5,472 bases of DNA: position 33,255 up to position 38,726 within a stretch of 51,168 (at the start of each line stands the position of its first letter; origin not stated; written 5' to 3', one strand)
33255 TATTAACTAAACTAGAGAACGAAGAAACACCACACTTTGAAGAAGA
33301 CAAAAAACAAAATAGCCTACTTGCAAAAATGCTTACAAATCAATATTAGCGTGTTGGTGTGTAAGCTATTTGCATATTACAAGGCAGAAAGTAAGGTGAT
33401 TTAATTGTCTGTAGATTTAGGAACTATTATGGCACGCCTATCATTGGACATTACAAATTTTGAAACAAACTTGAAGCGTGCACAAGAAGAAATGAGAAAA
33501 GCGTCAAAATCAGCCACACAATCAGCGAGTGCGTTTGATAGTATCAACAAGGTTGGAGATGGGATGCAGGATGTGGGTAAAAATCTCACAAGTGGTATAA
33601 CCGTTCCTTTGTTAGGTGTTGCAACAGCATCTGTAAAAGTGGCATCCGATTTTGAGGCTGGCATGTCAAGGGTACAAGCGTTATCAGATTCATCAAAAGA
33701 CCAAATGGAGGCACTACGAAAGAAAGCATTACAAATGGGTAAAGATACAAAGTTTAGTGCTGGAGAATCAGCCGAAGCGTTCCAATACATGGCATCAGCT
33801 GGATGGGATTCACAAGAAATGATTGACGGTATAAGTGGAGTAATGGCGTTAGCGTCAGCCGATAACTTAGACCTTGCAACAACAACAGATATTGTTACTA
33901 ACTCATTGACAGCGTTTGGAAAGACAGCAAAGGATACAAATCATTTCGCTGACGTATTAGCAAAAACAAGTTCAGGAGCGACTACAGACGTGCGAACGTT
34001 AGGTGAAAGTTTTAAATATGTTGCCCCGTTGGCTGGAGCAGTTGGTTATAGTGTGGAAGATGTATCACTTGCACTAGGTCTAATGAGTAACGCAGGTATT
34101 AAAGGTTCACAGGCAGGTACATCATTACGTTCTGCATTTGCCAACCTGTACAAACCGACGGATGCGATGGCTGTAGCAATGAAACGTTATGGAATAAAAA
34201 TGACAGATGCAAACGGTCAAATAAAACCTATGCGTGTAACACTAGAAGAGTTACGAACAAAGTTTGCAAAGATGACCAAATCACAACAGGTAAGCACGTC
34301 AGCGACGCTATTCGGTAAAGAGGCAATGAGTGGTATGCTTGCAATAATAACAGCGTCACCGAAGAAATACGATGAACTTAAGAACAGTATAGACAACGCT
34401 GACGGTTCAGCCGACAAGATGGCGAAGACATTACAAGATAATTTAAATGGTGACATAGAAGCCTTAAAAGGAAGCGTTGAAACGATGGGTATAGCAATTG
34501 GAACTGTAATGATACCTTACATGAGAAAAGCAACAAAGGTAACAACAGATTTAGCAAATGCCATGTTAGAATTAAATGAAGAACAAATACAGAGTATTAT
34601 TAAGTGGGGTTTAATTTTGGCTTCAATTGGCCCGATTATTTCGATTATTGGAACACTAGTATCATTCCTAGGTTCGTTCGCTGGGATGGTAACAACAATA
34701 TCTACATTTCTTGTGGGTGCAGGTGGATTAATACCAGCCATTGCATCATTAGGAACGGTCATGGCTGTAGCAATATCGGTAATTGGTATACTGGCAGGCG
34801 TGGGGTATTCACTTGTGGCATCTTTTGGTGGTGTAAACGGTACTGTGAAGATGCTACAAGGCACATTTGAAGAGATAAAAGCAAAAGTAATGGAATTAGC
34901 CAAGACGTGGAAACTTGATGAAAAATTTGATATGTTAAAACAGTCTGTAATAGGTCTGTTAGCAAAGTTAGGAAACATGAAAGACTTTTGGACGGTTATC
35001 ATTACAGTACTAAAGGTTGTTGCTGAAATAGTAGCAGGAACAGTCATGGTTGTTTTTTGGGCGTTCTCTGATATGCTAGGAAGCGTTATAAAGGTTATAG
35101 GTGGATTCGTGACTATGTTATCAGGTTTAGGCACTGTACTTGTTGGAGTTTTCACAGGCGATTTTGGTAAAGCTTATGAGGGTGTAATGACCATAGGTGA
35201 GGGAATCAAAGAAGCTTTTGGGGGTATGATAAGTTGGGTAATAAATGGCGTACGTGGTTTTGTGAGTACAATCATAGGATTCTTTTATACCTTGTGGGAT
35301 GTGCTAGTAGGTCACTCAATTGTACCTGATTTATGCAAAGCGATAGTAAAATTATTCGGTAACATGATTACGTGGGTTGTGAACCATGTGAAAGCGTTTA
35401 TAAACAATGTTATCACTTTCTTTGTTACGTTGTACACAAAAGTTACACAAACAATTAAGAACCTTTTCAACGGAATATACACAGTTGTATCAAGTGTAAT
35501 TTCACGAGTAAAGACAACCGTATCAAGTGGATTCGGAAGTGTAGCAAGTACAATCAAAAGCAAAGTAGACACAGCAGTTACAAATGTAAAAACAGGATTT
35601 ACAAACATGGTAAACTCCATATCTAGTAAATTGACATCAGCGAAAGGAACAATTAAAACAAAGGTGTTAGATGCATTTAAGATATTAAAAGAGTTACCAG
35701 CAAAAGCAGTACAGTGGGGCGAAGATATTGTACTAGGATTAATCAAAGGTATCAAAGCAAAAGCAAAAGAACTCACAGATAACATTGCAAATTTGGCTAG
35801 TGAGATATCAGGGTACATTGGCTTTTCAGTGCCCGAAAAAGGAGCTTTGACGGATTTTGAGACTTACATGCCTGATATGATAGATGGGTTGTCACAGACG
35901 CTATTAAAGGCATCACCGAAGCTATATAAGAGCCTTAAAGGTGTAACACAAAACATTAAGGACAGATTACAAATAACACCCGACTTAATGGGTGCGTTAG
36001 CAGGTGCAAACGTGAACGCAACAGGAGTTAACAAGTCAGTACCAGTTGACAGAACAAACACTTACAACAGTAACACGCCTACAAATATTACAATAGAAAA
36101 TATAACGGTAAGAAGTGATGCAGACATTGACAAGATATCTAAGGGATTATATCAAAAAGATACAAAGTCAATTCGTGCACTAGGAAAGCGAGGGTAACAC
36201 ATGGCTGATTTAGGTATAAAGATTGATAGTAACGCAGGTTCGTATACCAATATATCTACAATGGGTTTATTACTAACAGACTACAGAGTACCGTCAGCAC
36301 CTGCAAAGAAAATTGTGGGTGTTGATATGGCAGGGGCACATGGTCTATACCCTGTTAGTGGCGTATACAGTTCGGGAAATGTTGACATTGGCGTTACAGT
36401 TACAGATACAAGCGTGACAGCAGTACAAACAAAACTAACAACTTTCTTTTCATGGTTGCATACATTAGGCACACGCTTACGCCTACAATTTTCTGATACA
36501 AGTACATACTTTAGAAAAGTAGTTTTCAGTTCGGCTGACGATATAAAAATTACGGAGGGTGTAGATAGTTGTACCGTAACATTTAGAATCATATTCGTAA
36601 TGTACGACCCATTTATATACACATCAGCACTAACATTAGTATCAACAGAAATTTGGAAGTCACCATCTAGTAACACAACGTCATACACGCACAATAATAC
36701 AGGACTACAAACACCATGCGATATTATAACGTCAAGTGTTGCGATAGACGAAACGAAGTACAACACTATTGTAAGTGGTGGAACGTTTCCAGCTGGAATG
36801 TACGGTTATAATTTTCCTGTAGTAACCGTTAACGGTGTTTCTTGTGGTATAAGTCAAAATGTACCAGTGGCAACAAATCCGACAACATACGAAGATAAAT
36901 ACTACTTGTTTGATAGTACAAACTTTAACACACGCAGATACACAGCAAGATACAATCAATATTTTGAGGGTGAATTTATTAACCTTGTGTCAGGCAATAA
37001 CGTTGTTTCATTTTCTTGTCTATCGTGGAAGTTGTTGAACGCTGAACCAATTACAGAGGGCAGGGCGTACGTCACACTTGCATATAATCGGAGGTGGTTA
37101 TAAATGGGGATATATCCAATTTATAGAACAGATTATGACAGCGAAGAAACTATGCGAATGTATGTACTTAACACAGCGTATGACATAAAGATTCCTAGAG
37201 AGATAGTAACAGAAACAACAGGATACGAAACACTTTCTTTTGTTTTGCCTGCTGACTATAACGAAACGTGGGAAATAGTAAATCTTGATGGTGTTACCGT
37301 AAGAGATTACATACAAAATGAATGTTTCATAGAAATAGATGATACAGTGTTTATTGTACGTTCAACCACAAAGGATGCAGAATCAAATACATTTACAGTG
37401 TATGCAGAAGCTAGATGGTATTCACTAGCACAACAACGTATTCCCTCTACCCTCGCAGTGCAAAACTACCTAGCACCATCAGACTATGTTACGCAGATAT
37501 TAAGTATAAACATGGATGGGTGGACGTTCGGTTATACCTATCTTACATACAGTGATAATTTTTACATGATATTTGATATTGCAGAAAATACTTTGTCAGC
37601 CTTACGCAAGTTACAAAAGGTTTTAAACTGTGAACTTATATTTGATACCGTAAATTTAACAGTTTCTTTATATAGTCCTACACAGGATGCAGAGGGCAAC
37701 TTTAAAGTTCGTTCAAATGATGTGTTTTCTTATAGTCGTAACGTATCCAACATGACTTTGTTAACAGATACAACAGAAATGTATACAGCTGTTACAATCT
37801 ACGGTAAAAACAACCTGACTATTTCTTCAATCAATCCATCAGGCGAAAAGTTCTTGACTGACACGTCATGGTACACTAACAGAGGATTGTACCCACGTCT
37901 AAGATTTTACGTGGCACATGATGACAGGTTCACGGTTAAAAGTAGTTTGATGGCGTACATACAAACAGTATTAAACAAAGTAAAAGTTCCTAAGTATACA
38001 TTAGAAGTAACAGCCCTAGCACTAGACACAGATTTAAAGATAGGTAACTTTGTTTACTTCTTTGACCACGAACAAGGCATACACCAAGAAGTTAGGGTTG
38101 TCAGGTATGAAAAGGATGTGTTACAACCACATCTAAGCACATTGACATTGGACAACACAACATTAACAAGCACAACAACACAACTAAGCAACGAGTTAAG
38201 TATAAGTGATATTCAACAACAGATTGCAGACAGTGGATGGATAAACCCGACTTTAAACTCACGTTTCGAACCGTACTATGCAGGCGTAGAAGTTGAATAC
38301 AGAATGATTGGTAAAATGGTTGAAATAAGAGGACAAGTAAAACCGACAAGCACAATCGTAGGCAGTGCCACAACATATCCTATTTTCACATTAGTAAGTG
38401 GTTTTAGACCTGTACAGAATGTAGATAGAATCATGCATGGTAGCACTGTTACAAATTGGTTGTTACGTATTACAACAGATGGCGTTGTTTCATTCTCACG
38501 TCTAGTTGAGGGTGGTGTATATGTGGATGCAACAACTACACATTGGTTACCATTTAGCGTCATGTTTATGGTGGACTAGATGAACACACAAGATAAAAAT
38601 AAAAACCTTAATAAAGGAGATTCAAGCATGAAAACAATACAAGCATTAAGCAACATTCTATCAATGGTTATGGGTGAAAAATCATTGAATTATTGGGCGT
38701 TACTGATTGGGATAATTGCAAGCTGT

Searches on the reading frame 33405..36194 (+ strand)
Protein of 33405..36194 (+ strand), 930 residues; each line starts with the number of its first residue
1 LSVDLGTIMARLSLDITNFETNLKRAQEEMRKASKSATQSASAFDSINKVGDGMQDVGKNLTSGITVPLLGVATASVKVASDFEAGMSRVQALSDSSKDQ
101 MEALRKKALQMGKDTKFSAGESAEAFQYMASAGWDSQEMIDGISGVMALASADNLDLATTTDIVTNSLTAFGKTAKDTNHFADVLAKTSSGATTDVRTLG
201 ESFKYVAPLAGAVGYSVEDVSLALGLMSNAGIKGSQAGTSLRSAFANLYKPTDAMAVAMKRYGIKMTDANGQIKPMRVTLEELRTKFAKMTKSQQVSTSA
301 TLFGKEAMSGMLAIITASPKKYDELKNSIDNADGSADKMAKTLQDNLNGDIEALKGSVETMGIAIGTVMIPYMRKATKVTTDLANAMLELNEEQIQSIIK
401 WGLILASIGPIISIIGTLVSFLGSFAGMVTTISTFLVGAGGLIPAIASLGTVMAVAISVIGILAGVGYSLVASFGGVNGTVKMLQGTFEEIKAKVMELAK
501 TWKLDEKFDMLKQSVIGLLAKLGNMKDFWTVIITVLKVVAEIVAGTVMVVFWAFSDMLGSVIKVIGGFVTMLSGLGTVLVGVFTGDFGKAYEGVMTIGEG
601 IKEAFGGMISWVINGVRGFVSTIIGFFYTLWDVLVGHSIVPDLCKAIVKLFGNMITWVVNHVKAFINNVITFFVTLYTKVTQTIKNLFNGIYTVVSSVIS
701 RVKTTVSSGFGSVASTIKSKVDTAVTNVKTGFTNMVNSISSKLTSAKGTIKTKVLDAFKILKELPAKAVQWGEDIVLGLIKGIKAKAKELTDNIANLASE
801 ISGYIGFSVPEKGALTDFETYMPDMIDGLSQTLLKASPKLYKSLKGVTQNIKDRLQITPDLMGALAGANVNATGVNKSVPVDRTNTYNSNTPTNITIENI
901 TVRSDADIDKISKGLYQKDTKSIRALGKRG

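Call 65: search_protein_families(library=phrogs, proteins=[window:33405-36194:+], max_evalue=0.00001)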
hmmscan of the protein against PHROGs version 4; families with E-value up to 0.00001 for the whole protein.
window:33405-36194:+ (930 aa): 39 families (the best 25 are shown)
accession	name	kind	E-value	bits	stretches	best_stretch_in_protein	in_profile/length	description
phrog_1533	-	tail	9e-149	498.5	1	15-501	177-686/1688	tail length tape measure protein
phrog_1272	-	tail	4.6e-125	420.1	1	12-757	180-933/1606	tail length tape measure protein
phrog_19074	-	unknown function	6.8e-122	409.6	1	69-384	141-459/1384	-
phrog_4704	-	tail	9.4e-121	405.4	1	13-433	148-570/625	tail length tape measure protein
phrog_991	-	tail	1e-101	342.7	2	10-628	216-801/1966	tail length tape measure protein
phrog_58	-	tail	1.6e-85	289.6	1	15-894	255-1033/1544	tail length tape measure protein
phrog_16692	-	unknown function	3.9e-84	284.8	1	41-359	136-473/1107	-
phrog_28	-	tail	5.1e-83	281.4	1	20-493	206-693/1228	tail length tape measure protein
phrog_5218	-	unknown function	2.2e-81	275.7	1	9-461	161-626/1599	-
phrog_5493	-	tail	3.7e-81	274.9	2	9-462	6-457/1102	tail length tape measure protein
phrog_1293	-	tail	1.6e-79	269.1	1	21-469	119-556/1424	tail length tape measure protein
phrog_9696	-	tail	2.6e-76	258.4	1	15-369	9-371/1415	tail length tape measure protein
phrog_167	-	tail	3.5e-66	224.9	1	17-784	221-997/1555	tail length tape measure protein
phrog_38390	-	tail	4.7e-44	151.8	1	45-392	24-363/1029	tail length tape measure protein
phrog_5448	-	tail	3.7e-42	144.5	2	449-783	1559-1906/3103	tail length tape measure protein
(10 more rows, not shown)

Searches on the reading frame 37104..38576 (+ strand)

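Call 65: search_protein_families(library=phrogs, proteins=[window:37104-38576:+], max_evalue=0.00001)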
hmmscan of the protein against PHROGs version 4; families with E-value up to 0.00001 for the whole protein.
window:37104-38576:+ (491 aa): 11 families
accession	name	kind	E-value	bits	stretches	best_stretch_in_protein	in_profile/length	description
phrog_22322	-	tail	2e-27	96.9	1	19-371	22-361/562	tail protein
phrog_3475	-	tail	7.4e-27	94.9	1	17-360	404-726/841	minor tail protein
phrog_326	-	other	5.2e-21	75.5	1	66-377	371-679/985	tail protein with endopeptidase domain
phrog_1067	-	head and packaging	3.9e-17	63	1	67-386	55-372/991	minor head protein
phrog_6211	-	tail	6.9e-16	58.4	1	33-258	40-258/1168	minor tail protein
phrog_18110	-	unknown function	6.7e-11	42.4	1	67-364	44-327/567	-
phrog_3558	-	tail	2.4e-08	33.9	1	212-376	219-399/1047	tail protein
phrog_5555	-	tail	3.8e-08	33.2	1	69-367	52-358/788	tail protein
phrog_7127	-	tail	1.3e-07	32.6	1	356-489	129-256/258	receptor binding tail protein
phrog_4311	-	head and packaging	1.5e-06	28.1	1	226-373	209-363/651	minor head protein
phrog_588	-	tail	8.4e-06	25.3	0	197-237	208-248/955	tail fiber protein and host specificity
